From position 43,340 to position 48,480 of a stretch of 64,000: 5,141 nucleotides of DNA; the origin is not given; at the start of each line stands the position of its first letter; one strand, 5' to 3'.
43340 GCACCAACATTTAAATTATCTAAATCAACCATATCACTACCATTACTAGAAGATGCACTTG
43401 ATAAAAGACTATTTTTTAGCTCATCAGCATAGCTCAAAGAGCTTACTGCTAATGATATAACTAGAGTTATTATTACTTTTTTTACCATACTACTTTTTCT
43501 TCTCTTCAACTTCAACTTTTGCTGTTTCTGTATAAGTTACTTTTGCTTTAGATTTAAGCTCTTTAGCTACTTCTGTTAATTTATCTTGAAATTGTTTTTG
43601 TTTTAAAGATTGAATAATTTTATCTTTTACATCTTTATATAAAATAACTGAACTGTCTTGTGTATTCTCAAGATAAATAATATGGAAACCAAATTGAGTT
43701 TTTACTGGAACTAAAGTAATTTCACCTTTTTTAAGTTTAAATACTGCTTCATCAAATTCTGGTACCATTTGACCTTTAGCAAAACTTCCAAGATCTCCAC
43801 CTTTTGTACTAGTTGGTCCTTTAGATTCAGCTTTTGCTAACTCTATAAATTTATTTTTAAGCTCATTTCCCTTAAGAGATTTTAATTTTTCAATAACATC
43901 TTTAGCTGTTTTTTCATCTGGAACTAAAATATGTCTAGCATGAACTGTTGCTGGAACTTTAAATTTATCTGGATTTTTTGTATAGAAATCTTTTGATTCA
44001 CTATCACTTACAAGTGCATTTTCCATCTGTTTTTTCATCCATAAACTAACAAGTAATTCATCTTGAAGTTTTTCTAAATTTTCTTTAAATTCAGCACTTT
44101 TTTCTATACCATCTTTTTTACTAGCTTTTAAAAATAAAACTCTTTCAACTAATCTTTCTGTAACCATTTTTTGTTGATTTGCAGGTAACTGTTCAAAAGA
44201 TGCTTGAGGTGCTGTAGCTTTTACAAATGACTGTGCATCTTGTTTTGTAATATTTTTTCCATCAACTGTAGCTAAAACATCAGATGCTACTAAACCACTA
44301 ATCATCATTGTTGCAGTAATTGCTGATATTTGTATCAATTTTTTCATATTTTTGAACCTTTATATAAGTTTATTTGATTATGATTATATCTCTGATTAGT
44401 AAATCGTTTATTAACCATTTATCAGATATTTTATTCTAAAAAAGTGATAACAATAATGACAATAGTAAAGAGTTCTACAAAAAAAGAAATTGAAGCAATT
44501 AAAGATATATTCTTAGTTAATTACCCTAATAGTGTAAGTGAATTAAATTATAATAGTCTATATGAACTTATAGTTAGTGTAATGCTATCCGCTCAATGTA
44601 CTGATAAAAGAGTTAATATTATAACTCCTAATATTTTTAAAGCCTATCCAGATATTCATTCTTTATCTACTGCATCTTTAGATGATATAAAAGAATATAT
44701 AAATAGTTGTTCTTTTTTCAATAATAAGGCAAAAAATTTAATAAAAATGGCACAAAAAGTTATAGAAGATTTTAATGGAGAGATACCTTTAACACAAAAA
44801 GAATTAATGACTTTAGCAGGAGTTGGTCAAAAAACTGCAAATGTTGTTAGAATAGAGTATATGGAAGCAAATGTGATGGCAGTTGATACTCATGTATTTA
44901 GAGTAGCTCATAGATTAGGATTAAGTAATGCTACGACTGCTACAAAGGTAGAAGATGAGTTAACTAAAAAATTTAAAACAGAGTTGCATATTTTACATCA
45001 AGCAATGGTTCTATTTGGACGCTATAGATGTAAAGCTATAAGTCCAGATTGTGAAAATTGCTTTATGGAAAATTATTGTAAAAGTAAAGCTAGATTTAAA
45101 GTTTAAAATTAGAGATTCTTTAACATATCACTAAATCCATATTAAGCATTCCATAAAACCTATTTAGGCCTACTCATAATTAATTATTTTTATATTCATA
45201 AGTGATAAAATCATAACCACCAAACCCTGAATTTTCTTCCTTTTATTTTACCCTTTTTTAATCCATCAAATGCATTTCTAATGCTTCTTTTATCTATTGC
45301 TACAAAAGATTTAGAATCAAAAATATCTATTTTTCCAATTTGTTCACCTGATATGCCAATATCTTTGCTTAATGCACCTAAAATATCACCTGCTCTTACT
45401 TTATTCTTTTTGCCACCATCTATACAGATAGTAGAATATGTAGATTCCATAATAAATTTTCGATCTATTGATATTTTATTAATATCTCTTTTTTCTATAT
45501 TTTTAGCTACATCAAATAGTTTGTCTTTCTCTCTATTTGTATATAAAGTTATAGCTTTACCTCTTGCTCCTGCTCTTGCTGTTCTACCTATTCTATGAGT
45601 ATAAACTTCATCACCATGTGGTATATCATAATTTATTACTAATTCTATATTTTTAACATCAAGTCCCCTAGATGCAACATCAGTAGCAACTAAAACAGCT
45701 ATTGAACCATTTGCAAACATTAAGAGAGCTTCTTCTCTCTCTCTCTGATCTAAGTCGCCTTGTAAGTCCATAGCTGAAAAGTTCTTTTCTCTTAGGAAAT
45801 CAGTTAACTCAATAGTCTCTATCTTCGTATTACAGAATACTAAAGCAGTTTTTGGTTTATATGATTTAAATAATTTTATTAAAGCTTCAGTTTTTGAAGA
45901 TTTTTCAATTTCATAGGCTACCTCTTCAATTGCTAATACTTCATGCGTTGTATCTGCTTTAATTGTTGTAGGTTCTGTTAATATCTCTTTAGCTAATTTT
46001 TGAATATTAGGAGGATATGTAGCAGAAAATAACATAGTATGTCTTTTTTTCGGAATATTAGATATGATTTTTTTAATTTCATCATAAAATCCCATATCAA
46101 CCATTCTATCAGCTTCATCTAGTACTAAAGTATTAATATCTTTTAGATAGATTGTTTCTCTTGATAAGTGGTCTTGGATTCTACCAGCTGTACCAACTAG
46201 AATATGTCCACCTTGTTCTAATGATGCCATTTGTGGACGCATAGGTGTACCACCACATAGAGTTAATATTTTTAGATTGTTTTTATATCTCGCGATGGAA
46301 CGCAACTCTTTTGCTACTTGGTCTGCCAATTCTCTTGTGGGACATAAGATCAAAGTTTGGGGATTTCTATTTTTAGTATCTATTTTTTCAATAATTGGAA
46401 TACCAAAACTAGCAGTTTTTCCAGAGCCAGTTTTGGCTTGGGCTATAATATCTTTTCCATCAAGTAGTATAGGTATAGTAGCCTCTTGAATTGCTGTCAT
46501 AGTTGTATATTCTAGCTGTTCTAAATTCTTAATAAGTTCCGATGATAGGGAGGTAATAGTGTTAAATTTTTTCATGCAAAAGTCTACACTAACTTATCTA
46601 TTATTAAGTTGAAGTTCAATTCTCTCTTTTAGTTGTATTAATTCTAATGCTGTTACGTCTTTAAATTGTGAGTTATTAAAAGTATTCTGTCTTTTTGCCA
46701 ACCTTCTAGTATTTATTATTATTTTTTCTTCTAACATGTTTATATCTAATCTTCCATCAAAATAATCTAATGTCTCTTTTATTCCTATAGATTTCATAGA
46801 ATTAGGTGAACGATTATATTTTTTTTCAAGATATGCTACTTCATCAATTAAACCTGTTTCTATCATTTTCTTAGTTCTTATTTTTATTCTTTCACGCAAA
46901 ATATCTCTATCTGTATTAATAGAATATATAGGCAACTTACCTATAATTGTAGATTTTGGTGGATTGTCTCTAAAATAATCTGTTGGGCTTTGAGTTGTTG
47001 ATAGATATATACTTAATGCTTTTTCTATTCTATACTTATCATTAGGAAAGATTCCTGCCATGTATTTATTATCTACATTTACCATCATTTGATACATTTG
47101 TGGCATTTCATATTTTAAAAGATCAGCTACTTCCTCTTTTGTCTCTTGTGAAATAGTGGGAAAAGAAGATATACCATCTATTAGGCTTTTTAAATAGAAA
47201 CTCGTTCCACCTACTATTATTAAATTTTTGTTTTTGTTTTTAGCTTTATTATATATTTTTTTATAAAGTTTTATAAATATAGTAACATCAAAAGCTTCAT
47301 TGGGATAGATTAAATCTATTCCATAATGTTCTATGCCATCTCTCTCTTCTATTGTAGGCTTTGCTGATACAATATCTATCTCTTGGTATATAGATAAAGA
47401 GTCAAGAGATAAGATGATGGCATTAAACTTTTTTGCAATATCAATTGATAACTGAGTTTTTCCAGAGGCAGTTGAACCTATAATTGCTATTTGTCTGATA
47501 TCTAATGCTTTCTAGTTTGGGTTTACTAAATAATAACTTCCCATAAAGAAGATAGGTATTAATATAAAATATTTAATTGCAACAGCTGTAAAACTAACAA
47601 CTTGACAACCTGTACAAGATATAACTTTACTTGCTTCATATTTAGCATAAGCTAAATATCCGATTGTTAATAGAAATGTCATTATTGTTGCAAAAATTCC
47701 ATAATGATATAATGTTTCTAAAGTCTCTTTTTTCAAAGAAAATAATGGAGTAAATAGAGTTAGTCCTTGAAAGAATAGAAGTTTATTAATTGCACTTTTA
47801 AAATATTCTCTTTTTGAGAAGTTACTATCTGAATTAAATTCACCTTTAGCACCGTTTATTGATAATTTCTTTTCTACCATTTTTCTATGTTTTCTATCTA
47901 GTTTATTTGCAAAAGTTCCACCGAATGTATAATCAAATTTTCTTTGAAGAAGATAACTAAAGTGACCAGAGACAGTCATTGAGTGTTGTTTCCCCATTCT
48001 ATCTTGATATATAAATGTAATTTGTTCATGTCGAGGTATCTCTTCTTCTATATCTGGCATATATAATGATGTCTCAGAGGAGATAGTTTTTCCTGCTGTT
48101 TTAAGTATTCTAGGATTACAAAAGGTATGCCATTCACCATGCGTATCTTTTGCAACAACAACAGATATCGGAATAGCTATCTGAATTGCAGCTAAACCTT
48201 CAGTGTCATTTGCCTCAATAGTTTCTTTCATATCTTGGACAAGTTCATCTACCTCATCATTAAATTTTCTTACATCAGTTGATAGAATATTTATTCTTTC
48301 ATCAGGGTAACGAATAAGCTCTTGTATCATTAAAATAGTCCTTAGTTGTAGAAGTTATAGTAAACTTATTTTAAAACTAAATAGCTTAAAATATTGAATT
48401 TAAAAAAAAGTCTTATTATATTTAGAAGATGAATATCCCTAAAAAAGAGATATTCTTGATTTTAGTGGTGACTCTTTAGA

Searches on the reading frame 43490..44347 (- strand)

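Call 12: search_protein_families(library=pfam, proteins=[window:43490-44347:-], max_evalue=0.001)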
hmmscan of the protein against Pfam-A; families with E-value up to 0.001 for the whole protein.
window:43490-44347:- (285 aa): 3 families
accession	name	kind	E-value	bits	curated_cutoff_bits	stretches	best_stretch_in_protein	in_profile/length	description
PF00639.27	Rotamase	-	1.9e-20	74.1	21.7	1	144-227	11-96/97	PPIC-type PPIASE domain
PF13616.12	Rotamase_3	-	6.4e-19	69.1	22.5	1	127-226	8-112/116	PPIC-type PPIASE domain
PF13145.12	Rotamase_2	-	2.9e-15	57.6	27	1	113-242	1-121/121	PPIC-type PPIASE domain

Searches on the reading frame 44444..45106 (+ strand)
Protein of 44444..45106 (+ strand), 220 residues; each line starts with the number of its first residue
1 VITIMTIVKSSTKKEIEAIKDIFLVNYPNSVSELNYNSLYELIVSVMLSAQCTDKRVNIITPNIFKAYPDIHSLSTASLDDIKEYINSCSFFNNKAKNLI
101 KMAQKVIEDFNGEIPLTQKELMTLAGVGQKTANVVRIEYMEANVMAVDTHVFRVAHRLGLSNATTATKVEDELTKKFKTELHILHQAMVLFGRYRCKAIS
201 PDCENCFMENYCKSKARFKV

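Call 12: search_protein_families(library=pfam, proteins=[window:44444-45106:+], max_evalue=0.001)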
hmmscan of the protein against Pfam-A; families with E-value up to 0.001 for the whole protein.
window:44444-45106:+ (220 aa): 3 families
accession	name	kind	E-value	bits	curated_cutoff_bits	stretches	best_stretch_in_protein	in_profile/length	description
PF00730.31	HhH-GPD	-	3.7e-25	88.8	26.2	1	44-178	1-107/108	HhH-GPD superfamily base excision DNA repair protein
PF00633.29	HHH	-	4.9e-07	29.7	24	1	110-135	2-27/30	Helix-hairpin-helix motif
PF10576.14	EndIII_4Fe-2S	-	0.00059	20.5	20.5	1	196-212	1-17/17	Iron-sulfur binding domain of endonuclease III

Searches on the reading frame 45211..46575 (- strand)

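Call 12: search_protein_families(library=pfam, proteins=[window:45211-46575:-], max_evalue=0.001)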
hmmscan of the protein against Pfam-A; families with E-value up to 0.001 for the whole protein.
window:45211-46575:- (454 aa): 4 families
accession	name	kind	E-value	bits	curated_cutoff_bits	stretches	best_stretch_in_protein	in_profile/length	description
PF00270.35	DEAD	-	1.9e-50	171.3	26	1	27-193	1-166/167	DEAD/DEAH box helicase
PF00271.37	Helicase_C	-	5.4e-33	114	23.5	1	228-336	2-110/110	Helicase conserved C-terminal domain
PF03880.21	DbpA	-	1.1e-22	80.3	25.6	1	382-451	1-70/72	DbpA RNA binding domain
PF04851.21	ResIII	-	2.3e-11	44.3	22.5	1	38-187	21-162/164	Type III restriction enzyme, res subunit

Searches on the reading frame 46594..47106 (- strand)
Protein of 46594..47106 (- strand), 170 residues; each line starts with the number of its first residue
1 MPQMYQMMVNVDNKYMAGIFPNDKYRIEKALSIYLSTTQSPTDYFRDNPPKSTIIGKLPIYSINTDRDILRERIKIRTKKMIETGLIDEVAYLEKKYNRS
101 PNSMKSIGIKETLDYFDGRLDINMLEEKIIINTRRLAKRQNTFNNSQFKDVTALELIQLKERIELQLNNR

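Call 12: search_protein_families(library=pfam, proteins=[window:46594-47106:-], max_evalue=0.001)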
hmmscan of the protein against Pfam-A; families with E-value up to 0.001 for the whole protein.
window:46594-47106:- (170 aa): 1 family
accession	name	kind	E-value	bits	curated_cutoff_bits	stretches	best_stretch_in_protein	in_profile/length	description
PF01715.23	IPPT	-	1.8e-33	116.6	23.6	1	3-146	100-242/243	IPP transferase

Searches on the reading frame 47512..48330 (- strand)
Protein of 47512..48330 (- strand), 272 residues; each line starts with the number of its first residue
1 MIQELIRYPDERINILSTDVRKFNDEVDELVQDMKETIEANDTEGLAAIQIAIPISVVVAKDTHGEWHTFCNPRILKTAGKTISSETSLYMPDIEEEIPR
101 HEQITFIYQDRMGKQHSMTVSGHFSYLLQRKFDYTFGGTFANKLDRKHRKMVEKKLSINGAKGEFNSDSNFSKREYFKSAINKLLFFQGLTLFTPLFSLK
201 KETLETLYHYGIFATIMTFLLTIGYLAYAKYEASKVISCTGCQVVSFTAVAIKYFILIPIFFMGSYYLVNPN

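Call 12: search_protein_families(library=pfam, proteins=[window:47512-48330:-], max_evalue=0.001)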
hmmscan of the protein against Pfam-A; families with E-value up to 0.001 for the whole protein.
window:47512-48330:- (272 aa): 1 family
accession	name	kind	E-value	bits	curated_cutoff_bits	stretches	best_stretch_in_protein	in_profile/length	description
PF01327.26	Pep_deformylase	-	1.3e-29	103.3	22.8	1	3-149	2-155/156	Polypeptide deformylase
